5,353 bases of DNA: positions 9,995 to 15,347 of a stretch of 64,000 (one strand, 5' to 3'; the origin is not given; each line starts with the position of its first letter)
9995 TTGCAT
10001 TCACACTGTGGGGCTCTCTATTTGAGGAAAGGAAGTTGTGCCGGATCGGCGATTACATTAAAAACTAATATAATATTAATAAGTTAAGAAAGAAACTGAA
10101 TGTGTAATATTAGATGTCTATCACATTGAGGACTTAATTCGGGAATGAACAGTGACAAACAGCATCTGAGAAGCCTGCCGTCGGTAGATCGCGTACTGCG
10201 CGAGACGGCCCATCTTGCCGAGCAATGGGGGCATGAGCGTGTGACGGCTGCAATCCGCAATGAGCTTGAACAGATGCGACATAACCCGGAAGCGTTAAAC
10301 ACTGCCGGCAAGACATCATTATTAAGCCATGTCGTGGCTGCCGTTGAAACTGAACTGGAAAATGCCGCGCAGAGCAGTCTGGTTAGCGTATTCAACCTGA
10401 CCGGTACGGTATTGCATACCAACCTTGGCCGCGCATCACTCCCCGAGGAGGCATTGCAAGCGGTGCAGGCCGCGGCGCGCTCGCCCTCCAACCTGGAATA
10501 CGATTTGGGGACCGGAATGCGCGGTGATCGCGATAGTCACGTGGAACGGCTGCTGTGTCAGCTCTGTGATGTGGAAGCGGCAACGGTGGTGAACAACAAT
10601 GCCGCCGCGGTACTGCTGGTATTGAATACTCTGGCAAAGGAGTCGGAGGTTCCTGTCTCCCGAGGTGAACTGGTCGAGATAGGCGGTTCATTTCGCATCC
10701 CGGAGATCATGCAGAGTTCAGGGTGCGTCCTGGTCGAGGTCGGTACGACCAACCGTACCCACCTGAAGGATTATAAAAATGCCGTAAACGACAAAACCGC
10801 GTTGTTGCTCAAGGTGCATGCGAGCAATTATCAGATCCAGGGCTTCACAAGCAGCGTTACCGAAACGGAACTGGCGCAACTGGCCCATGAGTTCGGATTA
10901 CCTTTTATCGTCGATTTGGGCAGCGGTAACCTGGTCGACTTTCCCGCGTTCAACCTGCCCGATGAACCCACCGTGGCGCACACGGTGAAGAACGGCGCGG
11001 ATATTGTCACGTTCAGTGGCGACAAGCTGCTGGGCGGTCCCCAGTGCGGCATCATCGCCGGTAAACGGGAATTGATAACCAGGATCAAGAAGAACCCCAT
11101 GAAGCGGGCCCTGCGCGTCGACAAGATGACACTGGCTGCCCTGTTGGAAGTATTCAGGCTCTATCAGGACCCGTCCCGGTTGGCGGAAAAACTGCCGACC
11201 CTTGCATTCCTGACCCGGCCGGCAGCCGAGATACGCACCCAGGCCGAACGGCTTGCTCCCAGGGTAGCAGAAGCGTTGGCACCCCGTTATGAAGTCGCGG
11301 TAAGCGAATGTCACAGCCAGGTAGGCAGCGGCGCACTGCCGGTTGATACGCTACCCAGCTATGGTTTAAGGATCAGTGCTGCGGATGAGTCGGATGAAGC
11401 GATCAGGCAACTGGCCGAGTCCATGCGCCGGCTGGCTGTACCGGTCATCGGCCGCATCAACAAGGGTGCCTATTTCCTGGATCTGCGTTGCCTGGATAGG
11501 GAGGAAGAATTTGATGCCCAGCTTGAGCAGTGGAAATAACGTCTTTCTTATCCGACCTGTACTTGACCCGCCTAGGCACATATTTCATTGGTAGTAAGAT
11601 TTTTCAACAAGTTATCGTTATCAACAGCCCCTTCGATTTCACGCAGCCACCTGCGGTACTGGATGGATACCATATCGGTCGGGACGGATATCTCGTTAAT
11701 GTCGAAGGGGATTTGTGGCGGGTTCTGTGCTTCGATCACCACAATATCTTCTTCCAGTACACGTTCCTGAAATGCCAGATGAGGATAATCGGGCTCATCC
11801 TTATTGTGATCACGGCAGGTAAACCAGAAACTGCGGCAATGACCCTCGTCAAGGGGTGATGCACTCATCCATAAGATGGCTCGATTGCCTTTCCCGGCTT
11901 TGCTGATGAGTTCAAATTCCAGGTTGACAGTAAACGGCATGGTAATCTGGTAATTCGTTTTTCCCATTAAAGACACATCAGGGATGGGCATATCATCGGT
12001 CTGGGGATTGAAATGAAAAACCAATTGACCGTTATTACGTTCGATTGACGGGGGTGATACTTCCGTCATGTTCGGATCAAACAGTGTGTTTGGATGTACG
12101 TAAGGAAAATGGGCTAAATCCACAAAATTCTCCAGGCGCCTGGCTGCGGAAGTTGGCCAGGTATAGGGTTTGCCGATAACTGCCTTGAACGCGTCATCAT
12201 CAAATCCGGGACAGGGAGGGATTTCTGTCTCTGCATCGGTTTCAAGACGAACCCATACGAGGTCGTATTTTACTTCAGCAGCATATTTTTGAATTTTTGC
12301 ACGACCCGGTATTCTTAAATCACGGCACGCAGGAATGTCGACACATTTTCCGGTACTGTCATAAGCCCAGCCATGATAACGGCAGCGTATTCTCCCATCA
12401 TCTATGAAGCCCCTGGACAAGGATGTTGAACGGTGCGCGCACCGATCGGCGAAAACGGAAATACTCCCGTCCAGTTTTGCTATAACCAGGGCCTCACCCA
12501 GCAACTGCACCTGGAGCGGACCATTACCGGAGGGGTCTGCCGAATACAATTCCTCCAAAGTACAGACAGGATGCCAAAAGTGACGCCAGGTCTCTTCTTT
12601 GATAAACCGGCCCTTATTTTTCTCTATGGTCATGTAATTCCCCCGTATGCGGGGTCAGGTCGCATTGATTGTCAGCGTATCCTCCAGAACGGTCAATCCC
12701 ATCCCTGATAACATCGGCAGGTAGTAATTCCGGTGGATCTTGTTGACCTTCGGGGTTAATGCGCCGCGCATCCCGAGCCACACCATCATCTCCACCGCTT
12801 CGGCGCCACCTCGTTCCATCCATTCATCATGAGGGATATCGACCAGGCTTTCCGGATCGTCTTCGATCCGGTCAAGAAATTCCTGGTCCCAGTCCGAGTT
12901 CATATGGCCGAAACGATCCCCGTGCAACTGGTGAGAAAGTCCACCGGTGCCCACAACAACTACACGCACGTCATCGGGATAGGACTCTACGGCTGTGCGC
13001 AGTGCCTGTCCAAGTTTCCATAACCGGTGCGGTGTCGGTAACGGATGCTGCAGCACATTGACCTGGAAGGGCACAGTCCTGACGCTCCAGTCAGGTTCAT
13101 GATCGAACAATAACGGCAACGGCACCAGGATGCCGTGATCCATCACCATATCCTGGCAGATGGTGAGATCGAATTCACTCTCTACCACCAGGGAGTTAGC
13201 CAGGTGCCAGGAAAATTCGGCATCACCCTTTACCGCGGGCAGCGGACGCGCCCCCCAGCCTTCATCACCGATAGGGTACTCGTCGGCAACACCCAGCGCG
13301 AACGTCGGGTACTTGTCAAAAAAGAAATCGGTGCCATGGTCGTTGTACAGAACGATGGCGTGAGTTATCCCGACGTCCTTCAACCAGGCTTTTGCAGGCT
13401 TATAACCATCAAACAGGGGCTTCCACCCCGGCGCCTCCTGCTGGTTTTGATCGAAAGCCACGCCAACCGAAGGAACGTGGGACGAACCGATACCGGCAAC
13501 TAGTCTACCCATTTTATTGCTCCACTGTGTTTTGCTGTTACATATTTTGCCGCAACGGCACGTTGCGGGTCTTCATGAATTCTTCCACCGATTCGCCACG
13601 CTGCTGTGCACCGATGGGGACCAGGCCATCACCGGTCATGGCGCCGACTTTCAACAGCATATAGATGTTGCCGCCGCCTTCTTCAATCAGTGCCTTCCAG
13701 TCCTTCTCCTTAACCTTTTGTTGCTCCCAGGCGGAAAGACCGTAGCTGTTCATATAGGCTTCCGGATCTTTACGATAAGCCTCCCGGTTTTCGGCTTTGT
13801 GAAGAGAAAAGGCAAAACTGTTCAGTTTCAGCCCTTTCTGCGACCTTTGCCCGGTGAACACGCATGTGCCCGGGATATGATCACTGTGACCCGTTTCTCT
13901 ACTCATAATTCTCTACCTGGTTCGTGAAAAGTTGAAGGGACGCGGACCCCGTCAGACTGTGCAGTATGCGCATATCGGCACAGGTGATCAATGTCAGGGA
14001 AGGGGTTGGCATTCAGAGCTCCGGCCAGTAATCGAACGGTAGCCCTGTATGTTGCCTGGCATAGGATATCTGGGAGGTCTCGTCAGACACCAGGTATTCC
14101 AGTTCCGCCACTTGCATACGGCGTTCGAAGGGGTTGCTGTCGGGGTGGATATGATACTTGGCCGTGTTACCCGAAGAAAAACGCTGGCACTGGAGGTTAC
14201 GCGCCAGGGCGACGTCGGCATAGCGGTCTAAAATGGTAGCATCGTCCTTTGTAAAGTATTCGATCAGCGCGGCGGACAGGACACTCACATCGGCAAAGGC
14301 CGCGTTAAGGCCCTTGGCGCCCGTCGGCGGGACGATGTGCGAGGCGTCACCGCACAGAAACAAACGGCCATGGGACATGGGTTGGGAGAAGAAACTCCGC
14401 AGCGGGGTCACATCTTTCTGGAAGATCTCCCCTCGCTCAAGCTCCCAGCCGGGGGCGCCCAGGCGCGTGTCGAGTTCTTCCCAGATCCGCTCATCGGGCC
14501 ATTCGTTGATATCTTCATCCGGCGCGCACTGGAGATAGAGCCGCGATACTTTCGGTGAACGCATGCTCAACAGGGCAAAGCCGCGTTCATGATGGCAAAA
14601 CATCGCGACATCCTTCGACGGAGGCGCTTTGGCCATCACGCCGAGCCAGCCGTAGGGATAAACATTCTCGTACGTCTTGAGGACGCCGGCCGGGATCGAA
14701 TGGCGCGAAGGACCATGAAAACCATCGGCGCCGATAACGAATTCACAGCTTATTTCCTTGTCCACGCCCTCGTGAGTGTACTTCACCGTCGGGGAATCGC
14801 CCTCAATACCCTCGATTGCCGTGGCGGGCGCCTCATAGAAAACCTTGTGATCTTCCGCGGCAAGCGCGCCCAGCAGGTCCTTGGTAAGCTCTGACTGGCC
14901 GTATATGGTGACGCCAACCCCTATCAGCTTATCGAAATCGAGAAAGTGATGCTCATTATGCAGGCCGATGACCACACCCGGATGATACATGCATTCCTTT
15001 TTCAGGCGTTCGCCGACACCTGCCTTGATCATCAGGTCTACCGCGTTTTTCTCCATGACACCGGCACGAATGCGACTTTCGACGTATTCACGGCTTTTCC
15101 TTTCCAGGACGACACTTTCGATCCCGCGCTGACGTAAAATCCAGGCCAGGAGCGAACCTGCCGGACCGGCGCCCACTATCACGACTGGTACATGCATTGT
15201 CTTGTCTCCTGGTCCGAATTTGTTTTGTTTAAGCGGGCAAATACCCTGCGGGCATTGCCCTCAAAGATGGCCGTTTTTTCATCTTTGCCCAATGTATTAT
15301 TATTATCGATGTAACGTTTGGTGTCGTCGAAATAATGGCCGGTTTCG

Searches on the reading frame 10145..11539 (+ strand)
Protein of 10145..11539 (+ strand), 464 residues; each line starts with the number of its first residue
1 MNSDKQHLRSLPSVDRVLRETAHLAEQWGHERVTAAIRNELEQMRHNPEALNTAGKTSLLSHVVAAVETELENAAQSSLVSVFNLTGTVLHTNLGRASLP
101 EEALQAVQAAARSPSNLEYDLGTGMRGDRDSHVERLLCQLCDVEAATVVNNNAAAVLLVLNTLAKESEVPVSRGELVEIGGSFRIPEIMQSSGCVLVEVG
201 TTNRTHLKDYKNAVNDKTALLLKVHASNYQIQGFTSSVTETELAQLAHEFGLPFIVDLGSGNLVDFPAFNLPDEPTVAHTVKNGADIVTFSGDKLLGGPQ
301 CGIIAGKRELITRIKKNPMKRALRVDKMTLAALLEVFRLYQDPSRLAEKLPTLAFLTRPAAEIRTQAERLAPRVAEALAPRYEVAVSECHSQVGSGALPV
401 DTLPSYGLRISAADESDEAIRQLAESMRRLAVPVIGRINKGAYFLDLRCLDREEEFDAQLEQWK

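Call 3: search_protein_families(library=ncbifam, proteins=[window:10145-11539:+], max_evalue=0.001)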
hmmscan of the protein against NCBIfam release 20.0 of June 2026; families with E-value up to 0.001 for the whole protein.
window:10145-11539:+ (464 aa): 9 families
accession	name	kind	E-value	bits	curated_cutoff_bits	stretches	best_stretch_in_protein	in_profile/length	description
TIGR00474.1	selA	equivalog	4.6e-179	596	267.9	1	8-455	1-446/455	L-seryl-tRNA(Sec) selenium transferase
TIGR01437.1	selA_rel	subfamily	6.2e-21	74.7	385.3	1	144-341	77-258/363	DgaE family pyridoxal phosphate-dependent ammonia lyase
NF047797.1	glminPNH3LysDgaE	equivalog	5.7e-16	58.4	600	1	92-357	20-275/367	D-glucosaminate-6-phosphate ammonia lyase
TIGR03576.1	pyridox_MJ0158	hypoth_equivalog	1.4e-11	44.1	304.45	1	224-350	142-259/346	TIGR03576 family pyridoxal phosphate-dependent enzyme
NF005872.0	PRK07812.1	equivalog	3.5e-06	25.7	703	1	134-302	78-227/439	bifunctional o-acetylhomoserine/o-acetylserine sulfhydrylase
NF043007.1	CysBLyMetC_Staph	equivalog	9.8e-06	24.7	700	1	116-307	40-208/378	cystathionine beta-lyase MetC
NF006096.0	PRK08248.1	equivalog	6e-05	21.9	726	1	136-301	72-217/431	homocysteine synthase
NF006095.0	PRK08247.1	equivalog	0.00039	19.3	585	1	133-300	58-204/369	methionine biosynthesis PLP-dependent protein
NF004650.0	PRK05994.1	equivalog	0.00075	18.4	667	0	135-299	70-214/427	O-acetylhomoserine aminocarboxypropyltransferase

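Call 4: search_protein_families(library=pfam, proteins=[window:10145-11539:+], max_evalue=0.001)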
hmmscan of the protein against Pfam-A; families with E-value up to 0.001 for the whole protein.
window:10145-11539:+ (464 aa): 4 families
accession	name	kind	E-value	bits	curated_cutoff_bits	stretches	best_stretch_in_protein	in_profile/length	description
PF03841.19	SelA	-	8.1e-162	538.8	22.8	1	82-450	1-366/367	L-seryl-tRNA selenium transferase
PF12390.13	Se-cys_synth_N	-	9.5e-10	38.9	22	1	8-45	1-40/40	Selenocysteine synthase N terminal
PF01053.26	Cys_Met_Meta_PP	-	0.00013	21.1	27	1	131-300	55-204/381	Cys/Met metabolism PLP-dependent enzyme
PF00266.25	Aminotran_5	-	0.00091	18.7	21.5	0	195-315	115-222/371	Aminotransferase class-V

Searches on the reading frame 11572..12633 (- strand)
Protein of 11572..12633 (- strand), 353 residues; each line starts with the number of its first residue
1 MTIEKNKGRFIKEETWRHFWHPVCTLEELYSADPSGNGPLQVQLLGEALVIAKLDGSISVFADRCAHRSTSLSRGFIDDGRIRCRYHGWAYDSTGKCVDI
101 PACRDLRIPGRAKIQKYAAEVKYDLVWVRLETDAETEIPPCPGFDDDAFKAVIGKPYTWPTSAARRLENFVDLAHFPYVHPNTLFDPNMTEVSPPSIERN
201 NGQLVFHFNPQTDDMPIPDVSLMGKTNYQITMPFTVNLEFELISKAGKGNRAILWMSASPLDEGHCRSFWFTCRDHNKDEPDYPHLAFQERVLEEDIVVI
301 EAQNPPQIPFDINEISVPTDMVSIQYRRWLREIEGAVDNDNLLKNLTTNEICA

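Call 3: search_protein_families(library=ncbifam, proteins=[window:11572-12633:-], max_evalue=0.001)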
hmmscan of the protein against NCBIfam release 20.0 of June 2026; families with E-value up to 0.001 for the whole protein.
window:11572-12633:- (353 aa): 7 families
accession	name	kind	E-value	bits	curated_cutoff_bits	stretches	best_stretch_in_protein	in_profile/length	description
NF052579.1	BetMthstMoxSdmAMthl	equivalog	1e-19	70.7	600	1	52-270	46-262/351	4beta-methylsterol monooxygenase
NF007422.0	PRK09965.1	equivalog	2.6e-07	30.6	113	1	48-107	25-85/106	bifunctional 3-phenylpropionate/cinnamic acid dioxygenase ferredoxin subunit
NF042946.1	3PPDioc_HcaE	equivalog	5.3e-07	29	830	1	49-103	65-120/450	3-phenylpropionate/cinnamic acid dioxygenase subunit alpha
NF042948.2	3PPDioc_HcaC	equivalog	6.7e-07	29.5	150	1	39-131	17-103/105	3-phenylpropionate/cinnamic acid dioxygenase ferredoxin subunit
NF041683.1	ant_diox_AndAb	equivalog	1.7e-06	28.1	150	1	20-101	2-79/100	anthranilate 1,2-dioxygenase ferredoxin subunit AndAb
NF041684.1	ant_diox_AndAc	equivalog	7.8e-06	24.7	750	1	51-104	75-129/418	anthranilate 1,2-dioxygenase large subunit AndAc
TIGR02377.1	MocE_fam_FeS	subfamily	7.5e-05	22.7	136.15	1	55-108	33-87/101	MocE family 2Fe-2S type ferredoxin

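Call 4: search_protein_families(library=pfam, proteins=[window:11572-12633:-], max_evalue=0.001)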
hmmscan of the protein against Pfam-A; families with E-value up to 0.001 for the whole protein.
window:11572-12633:- (353 aa): 2 families
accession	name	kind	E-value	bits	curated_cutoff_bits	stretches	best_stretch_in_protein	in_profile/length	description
PF00355.32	Rieske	-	3.8e-21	75.2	20.3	1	20-107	2-85/88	Rieske [2Fe-2S] domain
PF19112.6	VanA_C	-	1.3e-19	71.6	23.5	1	161-332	3-189/193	Vanillate O-demethylase oxygenase C-terminal domain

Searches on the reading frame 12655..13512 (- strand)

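Call 3: search_protein_families(library=ncbifam, proteins=[window:12655-13512:-], max_evalue=0.001)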
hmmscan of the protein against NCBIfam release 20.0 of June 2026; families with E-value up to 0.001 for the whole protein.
window:12655-13512:- (285 aa): 11 families
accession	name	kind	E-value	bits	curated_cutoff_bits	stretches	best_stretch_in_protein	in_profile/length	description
NF009902.0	PRK13365.1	subfamily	8.1e-127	422.3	299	1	1-279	1-278/298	class III extradiol dioxygenase family protein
NF009904.0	PRK13367.1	equivalog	6.1e-104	348.4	412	1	1-279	1-278/426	gallate dioxygenase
NF009901.0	PRK13364.1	subfamily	3.7e-100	334.6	290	1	1-277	1-276/279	class III extradiol dioxygenase family protein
NF009903.0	PRK13366.1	subfamily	1.2e-88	297.1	317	1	1-276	1-281/284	class III extradiol dioxygenase subunit beta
NF009912.0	PRK13372.1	equivalog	3.9e-78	263.3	837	1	3-254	150-400/443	protocatechuate 4,5-dioxygenase subunit alpha/beta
NF009910.0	PRK13370.1-4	equivalog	2.4e-22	79.5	291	1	33-195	27-180/312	3-carboxyethylcatechol 2,3-dioxygenase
NF009909.0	PRK13370.1-3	subfamily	5.5e-22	78.5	286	1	40-195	33-178/286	3-carboxyethylcatechol 2,3-dioxygenase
NF009908.0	PRK13370.1-2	equivalog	1.6e-19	70.5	467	1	52-195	46-180/314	3-carboxyethylcatechol 2,3-dioxygenase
NF009907.0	PRK13370.1-1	equivalog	8.9e-16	57.8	549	1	53-201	47-186/314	3-carboxyethylcatechol 2,3-dioxygenase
NF009913.0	PRK13373.1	equivalog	3.3e-13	49.6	462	1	1-194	1-192/344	putative dioxygenase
TIGR02298.1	HpaD_Fe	equivalog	0.00015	21.3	315.95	1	122-200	123-193/284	3,4-dihydroxyphenylacetate 2,3-dioxygenase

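Call 4: search_protein_families(library=pfam, proteins=[window:12655-13512:-], max_evalue=0.001)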
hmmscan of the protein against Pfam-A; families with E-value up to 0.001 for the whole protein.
window:12655-13512:- (285 aa): 1 family
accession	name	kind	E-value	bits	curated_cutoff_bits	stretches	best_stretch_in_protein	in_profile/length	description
PF02900.23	LigB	-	1.6e-58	198.3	26.3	1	8-266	3-261/269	Catalytic LigB subunit of aromatic ring-opening dioxygenase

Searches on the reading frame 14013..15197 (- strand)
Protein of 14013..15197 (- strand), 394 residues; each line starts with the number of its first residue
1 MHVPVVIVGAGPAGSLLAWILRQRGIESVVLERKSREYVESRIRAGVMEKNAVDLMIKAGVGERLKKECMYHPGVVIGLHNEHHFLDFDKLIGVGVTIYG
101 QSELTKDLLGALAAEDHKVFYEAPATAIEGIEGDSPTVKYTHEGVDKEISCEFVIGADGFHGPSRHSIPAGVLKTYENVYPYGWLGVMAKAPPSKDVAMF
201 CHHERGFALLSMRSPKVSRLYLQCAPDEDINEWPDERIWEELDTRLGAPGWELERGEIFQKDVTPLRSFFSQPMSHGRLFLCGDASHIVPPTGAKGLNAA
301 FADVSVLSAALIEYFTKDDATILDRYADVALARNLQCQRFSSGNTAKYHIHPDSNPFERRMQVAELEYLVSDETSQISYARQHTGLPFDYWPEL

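Call 22: search_protein_families(library=pfam, proteins=[window:14013-15197:-], max_evalue=0.00001)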
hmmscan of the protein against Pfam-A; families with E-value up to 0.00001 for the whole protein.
window:14013-15197:- (394 aa): 2 families
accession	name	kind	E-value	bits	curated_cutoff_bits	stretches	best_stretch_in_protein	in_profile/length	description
PF01494.25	FAD_binding_3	-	2.9e-70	237.7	22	1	3-336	2-344/349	FAD binding domain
PF13450.12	NAD_binding_8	-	6e-06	26.9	21.9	0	7-36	1-30/68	NAD(P)-binding Rossmann-like domain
